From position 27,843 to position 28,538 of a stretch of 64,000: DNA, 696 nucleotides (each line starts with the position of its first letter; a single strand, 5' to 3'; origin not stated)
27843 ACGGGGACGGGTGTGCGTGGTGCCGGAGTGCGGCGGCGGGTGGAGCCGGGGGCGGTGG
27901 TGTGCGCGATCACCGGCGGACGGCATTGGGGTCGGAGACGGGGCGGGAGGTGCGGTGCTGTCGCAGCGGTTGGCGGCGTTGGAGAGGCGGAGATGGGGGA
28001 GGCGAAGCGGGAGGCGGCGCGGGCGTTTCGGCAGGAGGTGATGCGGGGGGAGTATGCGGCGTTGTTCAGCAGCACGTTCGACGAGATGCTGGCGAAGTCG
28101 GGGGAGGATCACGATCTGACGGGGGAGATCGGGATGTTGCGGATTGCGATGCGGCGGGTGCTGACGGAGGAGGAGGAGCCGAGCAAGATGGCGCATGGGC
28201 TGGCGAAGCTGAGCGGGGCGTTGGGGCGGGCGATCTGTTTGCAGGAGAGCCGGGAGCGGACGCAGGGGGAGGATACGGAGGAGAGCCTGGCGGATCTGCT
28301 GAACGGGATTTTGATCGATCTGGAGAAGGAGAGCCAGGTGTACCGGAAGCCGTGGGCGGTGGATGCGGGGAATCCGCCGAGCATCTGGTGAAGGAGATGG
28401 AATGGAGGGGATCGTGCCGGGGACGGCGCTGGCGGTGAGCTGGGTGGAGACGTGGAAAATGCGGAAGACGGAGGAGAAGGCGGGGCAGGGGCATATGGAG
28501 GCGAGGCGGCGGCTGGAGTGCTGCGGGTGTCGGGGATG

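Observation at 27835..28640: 0.8-kb G-rich, C-poor block whose ORF uses exclusively G-ending codons wherever one exists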

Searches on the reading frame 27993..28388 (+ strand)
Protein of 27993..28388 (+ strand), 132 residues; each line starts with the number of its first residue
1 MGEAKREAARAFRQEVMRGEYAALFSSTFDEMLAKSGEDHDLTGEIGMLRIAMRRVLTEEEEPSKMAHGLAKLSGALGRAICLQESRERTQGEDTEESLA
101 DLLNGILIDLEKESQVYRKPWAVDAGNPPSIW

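Call 6: search_protein_families(library=pfam, proteins=[window:27993-28388:+], max_evalue=1)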
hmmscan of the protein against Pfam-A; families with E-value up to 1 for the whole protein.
window:27993-28388:+ (132 aa): 0 families

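Call 10: find_homologous_proteins(query=window:27993-28388:+, max_evalue=0.01)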
Query window:27993-28388:+ (132 aa): 19 proteins with E <= 0.01 among 42 candidates.
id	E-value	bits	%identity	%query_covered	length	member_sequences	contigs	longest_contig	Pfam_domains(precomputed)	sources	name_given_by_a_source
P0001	3.1e-79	281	100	100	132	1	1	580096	-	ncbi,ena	-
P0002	1.0e-60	221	82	96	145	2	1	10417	-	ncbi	ncbi:MAG: hypothetical protein E6R14_12695, partial [Thermomicrobiales bacterium]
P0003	2.0e-58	214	80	97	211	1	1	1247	-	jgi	jgi:hypothetical protein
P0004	5.3e-58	212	78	97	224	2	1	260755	-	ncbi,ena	-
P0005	1.0e-57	211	79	98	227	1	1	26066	-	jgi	-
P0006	1.6e-57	211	78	98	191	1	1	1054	-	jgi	jgi:hypothetical protein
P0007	1.2e-56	208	80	97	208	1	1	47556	-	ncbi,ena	-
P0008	2.1e-47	178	81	80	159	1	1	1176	-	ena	-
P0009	2.5e-28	117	87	54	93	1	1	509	-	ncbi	-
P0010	1.6e-26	111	68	70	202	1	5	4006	-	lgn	-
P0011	8.9e-26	108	74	59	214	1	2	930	-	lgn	-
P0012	9.7e-26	108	67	70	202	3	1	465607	-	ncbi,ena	-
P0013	1.2e-25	108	66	67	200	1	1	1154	-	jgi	jgi:hypothetical protein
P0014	2.3e-25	107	73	58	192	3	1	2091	-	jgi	jgi:hypothetical protein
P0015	4.0e-25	106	73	58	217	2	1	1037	-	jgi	jgi:hypothetical protein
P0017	1.0e-20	92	60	61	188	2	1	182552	-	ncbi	ncbi:MAG: hypothetical protein R2848_06050 [Thermomicrobiales bacterium]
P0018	1.0e-11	63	59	44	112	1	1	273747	-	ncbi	ncbi:MAG: hypothetical protein R2848_00125 [Thermomicrobiales bacterium]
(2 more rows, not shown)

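Call 13: find_encoding_contigs(protein=P0004, flank=10000, max_places=3)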
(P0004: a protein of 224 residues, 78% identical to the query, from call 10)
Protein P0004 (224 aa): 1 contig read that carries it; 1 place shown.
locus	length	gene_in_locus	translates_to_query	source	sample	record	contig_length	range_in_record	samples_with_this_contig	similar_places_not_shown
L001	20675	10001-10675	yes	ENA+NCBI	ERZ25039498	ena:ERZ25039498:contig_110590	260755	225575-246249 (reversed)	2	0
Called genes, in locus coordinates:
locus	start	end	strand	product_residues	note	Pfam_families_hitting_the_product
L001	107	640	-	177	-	-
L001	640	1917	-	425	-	PF03952:Enolase_N, PF00113:Enolase_C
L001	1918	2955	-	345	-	PF01636:APH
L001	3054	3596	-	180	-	-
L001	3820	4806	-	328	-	PF11611:DUF4352 (weak)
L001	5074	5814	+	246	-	PF01925:TauE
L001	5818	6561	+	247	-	PF01925:TauE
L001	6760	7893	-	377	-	PF13490:zf-HC2, PF10099:RskA_C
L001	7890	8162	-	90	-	PF08281:Sigma70_r4_2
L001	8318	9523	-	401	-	PF00355:Rieske, PF00848:Ring_hydroxyl_A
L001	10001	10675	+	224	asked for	-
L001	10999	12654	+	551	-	PF04851:ResIII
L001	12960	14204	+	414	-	-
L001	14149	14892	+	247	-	PF04480:DUF559, PF18741:MTES_1575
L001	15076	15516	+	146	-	-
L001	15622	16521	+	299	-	PF01844:HNH (weak)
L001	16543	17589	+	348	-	-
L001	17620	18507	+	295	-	PF13489:Methyltransf_23, PF01209:Ubie_methyltran, PF13847:Methyltransf_31, PF08241:Methyltransf_11, PF08242:Methyltransf_12, PF13649:Methyltransf_25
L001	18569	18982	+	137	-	-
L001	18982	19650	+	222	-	PF08808:RES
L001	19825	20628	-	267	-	PF13628:DUF4142 (faint), PF03713:DUF305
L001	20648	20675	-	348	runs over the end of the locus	PF01545:Cation_efflux, PF16916:ZT_dimer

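Call 14: find_encoding_contigs(protein=P0012, flank=10000, max_places=3)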
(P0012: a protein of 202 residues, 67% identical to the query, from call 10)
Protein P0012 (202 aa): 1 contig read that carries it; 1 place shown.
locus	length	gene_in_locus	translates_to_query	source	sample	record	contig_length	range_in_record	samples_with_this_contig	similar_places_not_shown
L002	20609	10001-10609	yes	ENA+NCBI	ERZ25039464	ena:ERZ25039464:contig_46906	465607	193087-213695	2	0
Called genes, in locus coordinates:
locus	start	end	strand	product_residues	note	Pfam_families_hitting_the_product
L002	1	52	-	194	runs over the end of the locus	-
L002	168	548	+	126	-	PF13191:AAA_16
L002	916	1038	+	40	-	-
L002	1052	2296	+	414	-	-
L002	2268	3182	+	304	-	PF13424:TPR_12 (faint), PF00196:GerE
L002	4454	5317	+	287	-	PF01565:FAD_binding_4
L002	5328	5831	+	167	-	PF08031:BBE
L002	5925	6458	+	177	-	PF00190:Cupin_1 (weak), PF07883:Cupin_2 (faint)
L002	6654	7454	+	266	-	PF00795:CN_hydrolase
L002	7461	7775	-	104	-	PF14384:BrnA_antitoxin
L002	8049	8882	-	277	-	PF07690:MFS_1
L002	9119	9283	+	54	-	-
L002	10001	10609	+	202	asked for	-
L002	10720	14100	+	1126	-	PF04313:HSDR_N (weak), PF13588:HSDR_N_2 (weak), PF00270:DEAD, PF04851:ResIII, PF18766:SWI2_SNF2, PF04383:KilA-N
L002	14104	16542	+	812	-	PF02384:N6_Mtase, PF01170:UPF0020, PF13847:Methyltransf_31 (weak), PF07669:Eco57I (weak), PF01420:Methylase_S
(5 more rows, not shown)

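Call 18: find_related_loci(query=A2, collection=genome_contigs, flank=8000)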
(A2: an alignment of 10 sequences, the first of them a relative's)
Query A2 (208 aa) in genome_contigs; peptide patterns used: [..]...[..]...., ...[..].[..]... (x = any residue, [..] = any of these).
42 stretches matched a pattern; 3 encode a relative of the query (tblastn E <= 1e-3); 3 distinct loci.
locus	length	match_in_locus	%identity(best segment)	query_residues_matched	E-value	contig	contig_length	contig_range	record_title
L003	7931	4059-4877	63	1-206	1e-83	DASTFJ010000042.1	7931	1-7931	MAG TPA_asm: Thermomicrobiales bacterium isolate SMAG_U871 k141_1257979, whole genome shotgun sequence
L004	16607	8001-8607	69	4-205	6e-74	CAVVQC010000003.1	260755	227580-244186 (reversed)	MAG: uncultured Chloroflexia bacterium isolate MFD02581.bin.1.11 genome assembly, contig: contig_110590, whole genome sh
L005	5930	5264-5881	48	1-206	4e-60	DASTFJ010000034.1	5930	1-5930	MAG TPA_asm: Thermomicrobiales bacterium isolate SMAG_U871 k141_124901, whole genome shotgun sequence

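Call 24: search_protein_families(library=phrogs, proteins=[L003:3933-4733:+, P0012, P0005, P0017], max_evalue=1)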
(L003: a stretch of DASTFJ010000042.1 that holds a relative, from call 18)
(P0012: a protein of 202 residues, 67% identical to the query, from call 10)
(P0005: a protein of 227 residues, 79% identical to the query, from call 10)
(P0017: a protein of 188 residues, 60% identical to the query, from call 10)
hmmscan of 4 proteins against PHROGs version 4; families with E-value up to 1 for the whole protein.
L003:3933-4733:+ (267 aa): 2 families
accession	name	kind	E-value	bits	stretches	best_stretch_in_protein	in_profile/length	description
phrog_35225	-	unknown function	0.072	13.8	1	135-175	113-153/155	-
phrog_432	-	other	0.37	11.6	1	60-121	87-143/148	Hsp20 heat shock protein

P0012 (202 aa): 4 families
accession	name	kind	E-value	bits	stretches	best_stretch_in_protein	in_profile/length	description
phrog_37069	-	unknown function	0.05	14.6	1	8-27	31-50/58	-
phrog_18063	-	unknown function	0.1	13.8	1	3-37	3-36/94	-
phrog_5303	-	unknown function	0.13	13.5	0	110-161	15-68/72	-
phrog_12329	-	head and packaging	0.55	9.2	1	37-91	510-564/833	virion structural protein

P0005 (227 aa): 1 family
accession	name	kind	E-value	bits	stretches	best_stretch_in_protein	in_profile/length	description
phrog_4511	-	unknown function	0.22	12.8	1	2-70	26-96/99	-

P0017 (188 aa): 3 families
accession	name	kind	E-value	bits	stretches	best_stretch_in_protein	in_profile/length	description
phrog_5351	-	DNA, RNA and nucleotide metabolism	0.013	16.7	1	12-75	39-100/171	HNH endonuclease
phrog_4160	-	unknown function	0.058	14.3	1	17-69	4-56/178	-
phrog_19450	-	unknown function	0.15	13.1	1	49-83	11-47/73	-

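Call 25: search_protein_families(library=ncbifam, proteins=[L003:3933-4733:+, P0012, P0005, P0017], max_evalue=1)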
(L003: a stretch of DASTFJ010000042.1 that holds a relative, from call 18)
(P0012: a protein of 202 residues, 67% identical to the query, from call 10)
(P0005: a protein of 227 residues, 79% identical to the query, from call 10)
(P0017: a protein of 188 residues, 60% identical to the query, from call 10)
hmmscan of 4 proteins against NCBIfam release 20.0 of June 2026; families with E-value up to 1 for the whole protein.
L003:3933-4733:+ (267 aa): 1 family
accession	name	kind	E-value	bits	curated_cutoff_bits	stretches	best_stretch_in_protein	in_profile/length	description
TIGR02956.1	TMAO_torS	equivalog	0.033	12.2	676.5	1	37-171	50-181/967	TMAO reductase system sensor histidine kinase/response regulator TorS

P0012 (202 aa): 0 families

P0005 (227 aa): 0 families

P0017 (188 aa): 0 families

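Call 26: search_protein_families(library=pfam, proteins=[L003:3933-4733:+, P0012, P0005, P0017], max_evalue=5)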
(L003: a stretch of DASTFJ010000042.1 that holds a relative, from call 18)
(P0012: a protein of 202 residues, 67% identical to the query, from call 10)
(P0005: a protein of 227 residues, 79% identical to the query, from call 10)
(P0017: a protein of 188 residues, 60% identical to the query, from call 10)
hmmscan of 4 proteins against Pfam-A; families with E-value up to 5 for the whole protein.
L003:3933-4733:+ (267 aa): 0 families

P0012 (202 aa): 1 family
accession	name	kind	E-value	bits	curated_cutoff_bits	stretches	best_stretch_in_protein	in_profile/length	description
PF18721.6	CxC6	-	0.11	13.2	27.5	1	4-29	35-62/66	CxC6 like cysteine cluster associated with KDZ transposases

P0005 (227 aa): 0 families

P0017 (188 aa): 1 family
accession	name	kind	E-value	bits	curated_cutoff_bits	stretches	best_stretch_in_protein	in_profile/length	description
PF18721.6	CxC6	-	0.12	13.1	27.5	1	18-43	35-62/66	CxC6 like cysteine cluster associated with KDZ transposases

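Call 28: find_encoding_contigs(protein=P0005, flank=10000, max_places=3)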
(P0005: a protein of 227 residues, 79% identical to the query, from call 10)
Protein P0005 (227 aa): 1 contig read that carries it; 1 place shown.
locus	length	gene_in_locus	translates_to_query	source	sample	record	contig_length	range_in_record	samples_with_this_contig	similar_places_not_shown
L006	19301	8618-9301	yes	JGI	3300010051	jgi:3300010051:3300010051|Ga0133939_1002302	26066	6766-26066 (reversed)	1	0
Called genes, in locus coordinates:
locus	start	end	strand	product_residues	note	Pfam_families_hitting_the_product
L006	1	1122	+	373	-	PF13469:Sulfotransfer_3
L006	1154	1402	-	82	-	-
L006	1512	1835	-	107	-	-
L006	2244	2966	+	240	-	PF06971:Put_DNA-bind_N, PF02629:CoA_binding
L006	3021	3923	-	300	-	-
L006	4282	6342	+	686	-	PF06347:SH3_4 (faint), PF08239:SH3_3, PF07653:SH3_2 (faint), PF08239:SH3_3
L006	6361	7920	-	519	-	PF00117:GATase, PF07722:Peptidase_C26 (weak), PF02540:NAD_synthase, PF00958:GMP_synt_C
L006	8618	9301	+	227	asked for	-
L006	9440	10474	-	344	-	PF14390:DUF4420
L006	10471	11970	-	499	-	PF10593:Z1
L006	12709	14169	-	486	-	PF13589:HATPase_c_3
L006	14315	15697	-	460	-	PF00145:DNA_methylase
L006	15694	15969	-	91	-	PF18741:MTES_1575 (faint), PF04480:DUF559 (weak)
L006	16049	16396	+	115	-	-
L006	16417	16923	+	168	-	PF10543:ORF6N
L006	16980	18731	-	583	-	PF14716:HHH_8, PF14520:HHH_5, PF14791:DNA_pol_B_thumb, PF02811:PHP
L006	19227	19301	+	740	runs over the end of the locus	PF18019:Cas3_HD (faint), PF00270:DEAD, PF22590:Cas3-like_C_2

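Call 29: find_encoding_contigs(protein=P0007, flank=10000, max_places=3)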
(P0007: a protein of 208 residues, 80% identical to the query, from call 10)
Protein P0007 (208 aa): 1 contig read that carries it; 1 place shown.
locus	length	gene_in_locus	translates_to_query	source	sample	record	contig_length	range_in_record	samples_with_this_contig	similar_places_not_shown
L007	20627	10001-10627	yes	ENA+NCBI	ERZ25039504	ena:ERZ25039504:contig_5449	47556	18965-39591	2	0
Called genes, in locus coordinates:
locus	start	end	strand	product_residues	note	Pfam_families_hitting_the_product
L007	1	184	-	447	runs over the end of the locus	PF01968:Hydantoinase_A, PF19278:Hydant_A_C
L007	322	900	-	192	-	PF05378:Hydant_A_N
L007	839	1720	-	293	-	PF03737:RraA-like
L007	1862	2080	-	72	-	PF01614:IclR_C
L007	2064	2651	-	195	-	PF25213:HVO_A0261_N, PF09339:HTH_IclR, PF12802:MarR_2 (weak), PF13412:HTH_24 (faint), PF01614:IclR_C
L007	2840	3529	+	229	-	PF01547:SBP_bac_1, PF13416:SBP_bac_8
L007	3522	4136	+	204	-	PF01547:SBP_bac_1, PF13416:SBP_bac_8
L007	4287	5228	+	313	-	PF00528:BPD_transp_1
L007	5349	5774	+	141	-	-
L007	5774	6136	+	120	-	PF00528:BPD_transp_1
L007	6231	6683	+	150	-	PF00795:CN_hydrolase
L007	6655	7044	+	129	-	PF00795:CN_hydrolase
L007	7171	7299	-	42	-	-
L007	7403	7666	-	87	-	PF14384:BrnA_antitoxin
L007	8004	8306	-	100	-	PF07690:MFS_1 (weak)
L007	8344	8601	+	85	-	-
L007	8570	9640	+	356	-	-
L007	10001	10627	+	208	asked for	-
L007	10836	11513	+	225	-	PF04313:HSDR_N (faint), PF13588:HSDR_N_2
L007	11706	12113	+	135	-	PF04851:ResIII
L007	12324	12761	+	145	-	-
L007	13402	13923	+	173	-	PF04383:KilA-N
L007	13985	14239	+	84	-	-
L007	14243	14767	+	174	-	-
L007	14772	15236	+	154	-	PF02384:N6_Mtase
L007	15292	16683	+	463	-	PF02384:N6_Mtase (weak), PF01420:Methylase_S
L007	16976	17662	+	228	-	PF07992:Pyr_redox_2 (weak), PF01494:FAD_binding_3, PF01266:DAO, PF13450:NAD_binding_8 (weak)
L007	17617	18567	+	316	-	PF01266:DAO, PF00355:Rieske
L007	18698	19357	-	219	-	PF02811:PHP (weak)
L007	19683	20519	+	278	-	-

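Call 32: search_protein_representatives(alignment_id=A2)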
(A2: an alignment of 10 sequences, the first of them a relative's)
Query: 10 sequences, 202 profile positions. Proteins with E-value up to 0.001 (for the whole library): 265; up to 1e-10: 116; up to 1e-30: 18. The best 150 are listed.
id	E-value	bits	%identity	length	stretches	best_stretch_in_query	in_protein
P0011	1.1e-95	335.4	-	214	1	1-201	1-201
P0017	2.7e-76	272.1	-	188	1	1-171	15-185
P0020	1.6e-73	263.1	-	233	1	1-194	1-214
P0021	8.2e-68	244.4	-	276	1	1-173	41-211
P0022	2.0e-62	226.8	-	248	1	1-153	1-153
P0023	7.3e-57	208.7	-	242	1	1-195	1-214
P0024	2.5e-50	187.4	-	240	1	22-185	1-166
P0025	5.8e-48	179.6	-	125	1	1-124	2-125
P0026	3.1e-42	160.9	-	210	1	34-151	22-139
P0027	1.3e-38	149.1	-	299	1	1-151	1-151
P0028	2.2e-38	148.4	-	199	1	1-140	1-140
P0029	2.0e-35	138.7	-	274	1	1-169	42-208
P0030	8.3e-34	133.4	-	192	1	1-141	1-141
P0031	8.6e-33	130.1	-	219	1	19-140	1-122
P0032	1.1e-32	129.8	-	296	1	7-149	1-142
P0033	3.4e-32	128.2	-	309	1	1-165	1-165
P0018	5.8e-25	104.5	-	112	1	73-139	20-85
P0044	1.4e-24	103.3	-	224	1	5-147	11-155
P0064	9.9e-18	80.9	-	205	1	2-172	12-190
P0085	3.3e-14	69.4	-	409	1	4-137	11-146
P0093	8.8e-14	68.0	-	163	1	5-163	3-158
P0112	8.9e-12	61.5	-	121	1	65-160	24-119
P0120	2.6e-11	60.0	-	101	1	65-147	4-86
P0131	1.0e-10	58.0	-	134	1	56-143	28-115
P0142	2.8e-10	56.6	-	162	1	7-167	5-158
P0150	8.9e-10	55.0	-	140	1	52-140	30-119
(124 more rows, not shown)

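Call 33: find_related_loci(query=A2, collection=viral_contigs, flank=10000)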
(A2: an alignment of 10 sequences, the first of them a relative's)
Query A2 (208 aa) in viral_contigs; peptide patterns used: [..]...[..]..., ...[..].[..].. (x = any residue, [..] = any of these).
9 stretches matched a pattern, but none encodes a relative of the query by tblastn (E <= 1e-3).

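Call 34: search_dna_similar(query=L006:8558-9298:+, collection=phages, mode=protein, max_evalue=0.01)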
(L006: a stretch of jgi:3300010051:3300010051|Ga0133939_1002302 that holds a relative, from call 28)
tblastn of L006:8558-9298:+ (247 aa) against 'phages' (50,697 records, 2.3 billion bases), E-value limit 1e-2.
No match.

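Call 36: list_cluster_members(proteins=[P0093, P0142, P0112, P0120, P0131, P0150, P0064, P0044, P0033, P0085])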
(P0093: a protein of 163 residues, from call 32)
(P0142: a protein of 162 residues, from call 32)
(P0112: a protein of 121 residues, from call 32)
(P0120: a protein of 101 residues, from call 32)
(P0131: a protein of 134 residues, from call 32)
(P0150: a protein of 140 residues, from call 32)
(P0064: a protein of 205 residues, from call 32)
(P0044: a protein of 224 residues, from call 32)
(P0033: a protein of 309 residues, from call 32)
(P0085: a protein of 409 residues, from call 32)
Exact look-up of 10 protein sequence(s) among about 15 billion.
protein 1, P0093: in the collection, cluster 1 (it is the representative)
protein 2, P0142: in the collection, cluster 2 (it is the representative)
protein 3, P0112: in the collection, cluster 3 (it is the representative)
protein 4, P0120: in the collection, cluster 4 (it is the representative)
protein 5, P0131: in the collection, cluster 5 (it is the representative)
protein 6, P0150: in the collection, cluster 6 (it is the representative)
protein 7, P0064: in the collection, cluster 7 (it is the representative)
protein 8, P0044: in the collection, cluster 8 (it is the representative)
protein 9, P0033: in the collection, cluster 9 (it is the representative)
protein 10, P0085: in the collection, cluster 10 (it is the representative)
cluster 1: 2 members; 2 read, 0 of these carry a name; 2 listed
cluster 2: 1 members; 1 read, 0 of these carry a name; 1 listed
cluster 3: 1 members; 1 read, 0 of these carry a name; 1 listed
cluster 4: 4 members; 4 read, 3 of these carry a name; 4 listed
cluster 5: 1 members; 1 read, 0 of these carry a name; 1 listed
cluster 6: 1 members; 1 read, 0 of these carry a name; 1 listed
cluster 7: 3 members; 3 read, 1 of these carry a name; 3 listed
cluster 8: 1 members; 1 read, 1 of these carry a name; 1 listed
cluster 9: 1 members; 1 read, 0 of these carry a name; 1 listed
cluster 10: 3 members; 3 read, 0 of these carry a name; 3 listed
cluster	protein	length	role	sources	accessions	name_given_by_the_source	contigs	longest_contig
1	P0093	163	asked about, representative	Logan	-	-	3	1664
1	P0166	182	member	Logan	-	-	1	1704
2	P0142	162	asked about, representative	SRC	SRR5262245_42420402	-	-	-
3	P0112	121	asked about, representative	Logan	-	-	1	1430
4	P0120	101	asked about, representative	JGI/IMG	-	hypothetical protein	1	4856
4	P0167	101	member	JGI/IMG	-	hypothetical protein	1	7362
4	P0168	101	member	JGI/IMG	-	hypothetical protein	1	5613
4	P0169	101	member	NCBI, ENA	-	-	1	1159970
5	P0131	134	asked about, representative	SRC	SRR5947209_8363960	-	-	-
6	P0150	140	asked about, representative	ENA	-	-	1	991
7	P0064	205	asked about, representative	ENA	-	-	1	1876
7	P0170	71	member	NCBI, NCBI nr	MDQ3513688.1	MAG: hypothetical protein M3462_08505, partial [Chloroflexota bacterium] | hypothetical protein [Chloroflexota bacterium]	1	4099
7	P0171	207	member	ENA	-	-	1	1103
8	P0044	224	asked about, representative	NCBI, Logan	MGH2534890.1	MAG: hypothetical protein ACRDJW_21730 [Thermomicrobiales bacterium]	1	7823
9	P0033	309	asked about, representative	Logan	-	-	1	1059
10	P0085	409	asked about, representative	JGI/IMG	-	-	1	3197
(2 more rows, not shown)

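Call 41: find_related_loci(query=A4, collection=metagenome_contigs, flank=6000)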
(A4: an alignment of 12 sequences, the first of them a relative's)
Query A4 (299 aa) in metagenome_contigs; peptide patterns used: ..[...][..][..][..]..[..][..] (x = any residue, [..] = any of these).
80 stretches matched a pattern; 2 encode a relative of the query (tblastn E <= 1e-3); 2 distinct loci.
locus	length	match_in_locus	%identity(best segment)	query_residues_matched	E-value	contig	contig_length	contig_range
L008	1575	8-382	33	1-142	3e-21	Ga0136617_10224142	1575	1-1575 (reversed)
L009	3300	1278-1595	36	8-129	3e-17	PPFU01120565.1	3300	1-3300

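Call 43: predict_structure(alignment_id=A3)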
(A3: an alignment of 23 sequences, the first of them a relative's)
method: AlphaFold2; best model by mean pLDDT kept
length: 202 residues; sequences in the alignment: 23
mean_pLDDT: 80.9   pTM: 0.45
mean pLDDT of the five models: 80.9, 79.1, 78.6, 76.5, 74.6
residues with pLDDT >= 90: 35; 70-90: 133; 50-70: 29; < 50: 5
segments of 3 or more residues with pLDDT < 50: 1-3
pLDDT, mean of each block of 10 residues (from residue 1): 70 88 92 89 87 89 88 79 55 68 86 88 90 85 68 73 73 85 85 82 53
secondary structure, 60 per line:
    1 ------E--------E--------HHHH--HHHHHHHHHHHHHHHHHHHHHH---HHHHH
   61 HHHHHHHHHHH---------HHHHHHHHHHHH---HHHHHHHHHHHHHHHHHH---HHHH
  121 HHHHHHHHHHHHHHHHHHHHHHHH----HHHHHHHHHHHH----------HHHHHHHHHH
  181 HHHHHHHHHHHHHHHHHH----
elements in order: H25-28 H31-52 H56-71 H81-92 H96-113 H117-144 H149-160 H171-198
